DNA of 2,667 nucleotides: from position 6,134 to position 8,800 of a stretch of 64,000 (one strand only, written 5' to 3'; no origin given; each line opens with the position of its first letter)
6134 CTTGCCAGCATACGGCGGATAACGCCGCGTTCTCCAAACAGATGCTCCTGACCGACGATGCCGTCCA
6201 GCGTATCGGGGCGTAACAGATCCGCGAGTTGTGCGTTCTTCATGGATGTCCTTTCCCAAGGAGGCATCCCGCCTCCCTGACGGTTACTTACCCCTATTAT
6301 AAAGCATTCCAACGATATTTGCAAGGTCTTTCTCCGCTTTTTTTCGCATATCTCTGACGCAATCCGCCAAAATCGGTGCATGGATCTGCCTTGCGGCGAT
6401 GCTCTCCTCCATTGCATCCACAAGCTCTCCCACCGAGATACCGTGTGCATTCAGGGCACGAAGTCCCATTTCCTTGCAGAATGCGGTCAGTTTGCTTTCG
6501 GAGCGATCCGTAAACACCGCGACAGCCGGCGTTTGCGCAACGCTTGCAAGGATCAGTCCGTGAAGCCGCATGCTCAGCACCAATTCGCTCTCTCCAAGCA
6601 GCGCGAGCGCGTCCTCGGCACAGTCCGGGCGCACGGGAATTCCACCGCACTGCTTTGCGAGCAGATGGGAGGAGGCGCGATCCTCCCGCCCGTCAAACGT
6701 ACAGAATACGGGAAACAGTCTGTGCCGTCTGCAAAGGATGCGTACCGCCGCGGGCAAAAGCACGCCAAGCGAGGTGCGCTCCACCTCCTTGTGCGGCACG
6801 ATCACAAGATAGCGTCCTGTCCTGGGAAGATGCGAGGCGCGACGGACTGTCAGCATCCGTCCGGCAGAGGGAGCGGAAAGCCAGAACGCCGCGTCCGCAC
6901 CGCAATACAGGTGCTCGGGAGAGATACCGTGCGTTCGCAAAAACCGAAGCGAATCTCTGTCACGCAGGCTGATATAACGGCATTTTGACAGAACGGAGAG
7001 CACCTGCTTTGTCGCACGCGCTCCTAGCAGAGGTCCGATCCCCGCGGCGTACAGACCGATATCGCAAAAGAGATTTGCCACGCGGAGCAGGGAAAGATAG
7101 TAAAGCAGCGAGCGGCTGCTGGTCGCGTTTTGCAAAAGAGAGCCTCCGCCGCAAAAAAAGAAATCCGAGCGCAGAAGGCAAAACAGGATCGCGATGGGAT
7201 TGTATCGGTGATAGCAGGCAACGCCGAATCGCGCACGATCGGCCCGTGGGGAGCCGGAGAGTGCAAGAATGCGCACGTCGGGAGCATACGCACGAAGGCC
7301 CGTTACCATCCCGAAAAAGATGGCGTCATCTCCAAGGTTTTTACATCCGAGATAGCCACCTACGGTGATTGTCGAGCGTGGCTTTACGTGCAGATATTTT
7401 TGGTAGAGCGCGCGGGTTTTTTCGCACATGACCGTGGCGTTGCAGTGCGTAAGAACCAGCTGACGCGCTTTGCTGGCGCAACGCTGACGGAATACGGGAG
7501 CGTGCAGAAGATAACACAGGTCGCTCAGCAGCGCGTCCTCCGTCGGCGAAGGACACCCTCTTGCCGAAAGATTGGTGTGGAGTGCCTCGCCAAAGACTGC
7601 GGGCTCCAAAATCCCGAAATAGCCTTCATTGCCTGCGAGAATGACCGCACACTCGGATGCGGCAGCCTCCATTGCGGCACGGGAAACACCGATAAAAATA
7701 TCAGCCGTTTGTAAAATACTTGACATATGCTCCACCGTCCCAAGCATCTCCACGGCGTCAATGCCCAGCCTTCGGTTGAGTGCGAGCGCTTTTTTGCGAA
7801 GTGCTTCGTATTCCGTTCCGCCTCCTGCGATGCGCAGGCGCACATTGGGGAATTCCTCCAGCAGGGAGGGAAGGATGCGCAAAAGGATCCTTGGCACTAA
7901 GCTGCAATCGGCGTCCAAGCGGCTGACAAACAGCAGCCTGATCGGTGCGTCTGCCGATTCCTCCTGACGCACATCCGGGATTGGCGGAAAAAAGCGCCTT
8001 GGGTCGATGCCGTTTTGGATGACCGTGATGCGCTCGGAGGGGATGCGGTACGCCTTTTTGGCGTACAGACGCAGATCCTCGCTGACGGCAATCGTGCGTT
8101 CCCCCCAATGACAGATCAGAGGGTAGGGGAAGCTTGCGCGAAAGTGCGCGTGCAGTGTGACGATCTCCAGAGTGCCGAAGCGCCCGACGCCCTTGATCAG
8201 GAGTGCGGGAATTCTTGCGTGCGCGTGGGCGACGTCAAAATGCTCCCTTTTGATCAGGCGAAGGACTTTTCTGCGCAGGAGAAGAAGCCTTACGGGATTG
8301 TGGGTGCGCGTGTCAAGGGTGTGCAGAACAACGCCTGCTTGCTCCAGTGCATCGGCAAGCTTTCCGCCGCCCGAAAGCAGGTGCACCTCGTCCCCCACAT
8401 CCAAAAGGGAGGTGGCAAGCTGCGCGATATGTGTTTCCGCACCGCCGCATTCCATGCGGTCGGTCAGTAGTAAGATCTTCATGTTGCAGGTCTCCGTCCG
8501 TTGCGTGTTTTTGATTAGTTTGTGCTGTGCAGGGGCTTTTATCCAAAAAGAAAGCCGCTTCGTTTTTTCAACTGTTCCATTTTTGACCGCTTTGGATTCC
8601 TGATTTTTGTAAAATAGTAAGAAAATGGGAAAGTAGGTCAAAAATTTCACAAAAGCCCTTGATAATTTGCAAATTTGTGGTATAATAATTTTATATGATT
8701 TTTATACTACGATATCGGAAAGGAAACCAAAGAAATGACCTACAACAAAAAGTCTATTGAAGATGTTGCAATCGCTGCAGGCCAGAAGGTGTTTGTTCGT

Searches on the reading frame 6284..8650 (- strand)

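Call 57: search_protein_families(library=pfam, proteins=[window:6284-8650:-], max_evalue=0.00001)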
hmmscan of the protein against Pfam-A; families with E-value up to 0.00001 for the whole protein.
window:6284-8650:- (788 aa): 6 families
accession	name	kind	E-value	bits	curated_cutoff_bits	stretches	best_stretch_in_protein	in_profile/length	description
PF04230.19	PS_pyruv_trans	-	7.2e-28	98.7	25.3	1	438-712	1-276/280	Polysaccharide pyruvyl transferase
PF13439.12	Glyco_transf_4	-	1.9e-21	77.3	28.5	1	69-219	2-170/170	Glycosyltransferase Family 4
PF13692.12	Glyco_trans_1_4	-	2.6e-09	37.9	27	1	238-339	3-106/142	Glycosyl transferases group 1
PF13579.12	Glyco_trans_4_4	-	8.1e-08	33.2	29.7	1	69-214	1-158/158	Glycosyl transferase 4-like domain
PF00534.26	Glycos_transf_1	-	1.3e-07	31.7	26.4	1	230-396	9-170/172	Glycosyl transferases group 1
PF13477.12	Glyco_trans_4_2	-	1.7e-07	31.9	23.4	1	58-152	1-89/139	Glycosyl transferase 4-like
